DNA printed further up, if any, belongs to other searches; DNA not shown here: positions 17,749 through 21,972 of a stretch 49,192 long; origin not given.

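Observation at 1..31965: One locus holds an export machine, a candidate S-layer subunit and an slg-like glycan assembly line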

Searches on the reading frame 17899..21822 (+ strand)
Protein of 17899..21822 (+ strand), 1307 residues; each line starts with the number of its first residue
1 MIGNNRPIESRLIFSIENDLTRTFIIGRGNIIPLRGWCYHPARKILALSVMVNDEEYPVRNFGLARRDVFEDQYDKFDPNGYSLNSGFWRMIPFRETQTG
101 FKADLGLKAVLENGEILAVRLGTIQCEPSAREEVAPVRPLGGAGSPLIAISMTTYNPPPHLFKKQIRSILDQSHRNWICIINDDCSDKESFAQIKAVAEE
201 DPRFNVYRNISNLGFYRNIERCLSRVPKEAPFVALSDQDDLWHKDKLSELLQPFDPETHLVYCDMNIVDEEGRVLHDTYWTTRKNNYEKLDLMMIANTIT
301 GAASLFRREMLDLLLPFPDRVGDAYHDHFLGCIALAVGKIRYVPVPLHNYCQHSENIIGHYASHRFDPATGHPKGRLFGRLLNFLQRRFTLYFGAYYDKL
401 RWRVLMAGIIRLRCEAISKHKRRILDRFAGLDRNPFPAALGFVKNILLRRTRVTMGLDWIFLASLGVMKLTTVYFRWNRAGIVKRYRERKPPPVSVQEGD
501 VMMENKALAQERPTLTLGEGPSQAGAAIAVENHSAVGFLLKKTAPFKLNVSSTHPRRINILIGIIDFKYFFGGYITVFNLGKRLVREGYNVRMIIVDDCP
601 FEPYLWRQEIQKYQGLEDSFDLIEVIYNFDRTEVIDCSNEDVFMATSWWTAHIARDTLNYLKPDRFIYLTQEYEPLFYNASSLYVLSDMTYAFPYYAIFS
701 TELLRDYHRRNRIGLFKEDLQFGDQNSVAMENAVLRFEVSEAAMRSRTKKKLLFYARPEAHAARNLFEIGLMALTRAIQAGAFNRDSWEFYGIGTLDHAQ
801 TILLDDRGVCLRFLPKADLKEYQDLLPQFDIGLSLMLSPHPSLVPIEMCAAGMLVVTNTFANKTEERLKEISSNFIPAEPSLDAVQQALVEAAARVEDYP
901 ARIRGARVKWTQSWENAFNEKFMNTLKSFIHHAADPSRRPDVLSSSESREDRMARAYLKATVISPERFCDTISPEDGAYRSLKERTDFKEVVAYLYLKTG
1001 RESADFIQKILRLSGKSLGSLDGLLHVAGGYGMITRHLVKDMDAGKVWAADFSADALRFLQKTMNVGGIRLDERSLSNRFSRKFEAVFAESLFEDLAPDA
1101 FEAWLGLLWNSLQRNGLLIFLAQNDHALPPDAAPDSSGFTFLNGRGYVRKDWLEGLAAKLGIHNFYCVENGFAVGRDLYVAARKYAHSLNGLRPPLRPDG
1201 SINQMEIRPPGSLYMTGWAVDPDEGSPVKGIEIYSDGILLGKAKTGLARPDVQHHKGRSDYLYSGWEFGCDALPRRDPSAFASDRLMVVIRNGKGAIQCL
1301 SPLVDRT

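Call 4: search_protein_families(library=pfam, proteins=[window:17899-21822:+])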
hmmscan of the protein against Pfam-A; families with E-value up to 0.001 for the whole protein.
window:17899-21822:+ (1307 aa): 6 families
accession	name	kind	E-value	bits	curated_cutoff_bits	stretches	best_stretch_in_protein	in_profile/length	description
PF22772.2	WsaF_C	-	3.5e-42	143.8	27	1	750-889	1-132/133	WsaF, C-terminal domain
PF21374.3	WsaF_N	-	3.3e-21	76.4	27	1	557-697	1-149/156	WsaF, N-terminal domain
PF00535.33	Glycos_transf_2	-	4e-19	69.6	23.3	1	152-312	4-165/168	Glycosyl transferase family 2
PF13641.12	Glyco_tranf_2_3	-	1.9e-07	31.8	27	1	148-331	3-191/230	Glycosyltransferase like family 2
PF08242.18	Methyltransf_12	-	0.00036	21.7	30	1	1025-1118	1-98/98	Methyltransferase domain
PF13649.12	Methyltransf_25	-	0.00036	21.6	27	0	1025-1116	2-97/97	Methyltransferase domain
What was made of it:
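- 17899..21822 (+): Fusion of a GT2 domain, a WsaF-type rhamnosyltransferase and a methyltransferase. PF22772 and PF21374 (call 4).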

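Call 53: search_solved_structures(query=window:17899-21819:+, max_evalue=0.001)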
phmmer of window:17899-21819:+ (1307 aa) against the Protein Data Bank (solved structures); distinct sequences matched with E-value up to 0.001: 4.
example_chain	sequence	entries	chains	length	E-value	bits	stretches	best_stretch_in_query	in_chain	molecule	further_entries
2x0d_A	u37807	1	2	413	3.6e-42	146.8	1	541-879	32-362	WSAF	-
2x0e_A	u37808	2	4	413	6.8e-42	145.9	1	541-879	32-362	WSAF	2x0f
8vh7_A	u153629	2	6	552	2.8e-06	27.9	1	137-252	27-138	Heparosan synthase B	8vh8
8viw_A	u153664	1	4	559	2.9e-06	27.9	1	137-252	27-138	Heparosan synthase B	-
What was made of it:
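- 17899..21822 (+): PDB 2x0d WsaF, E 3.6e-42 (call 53).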
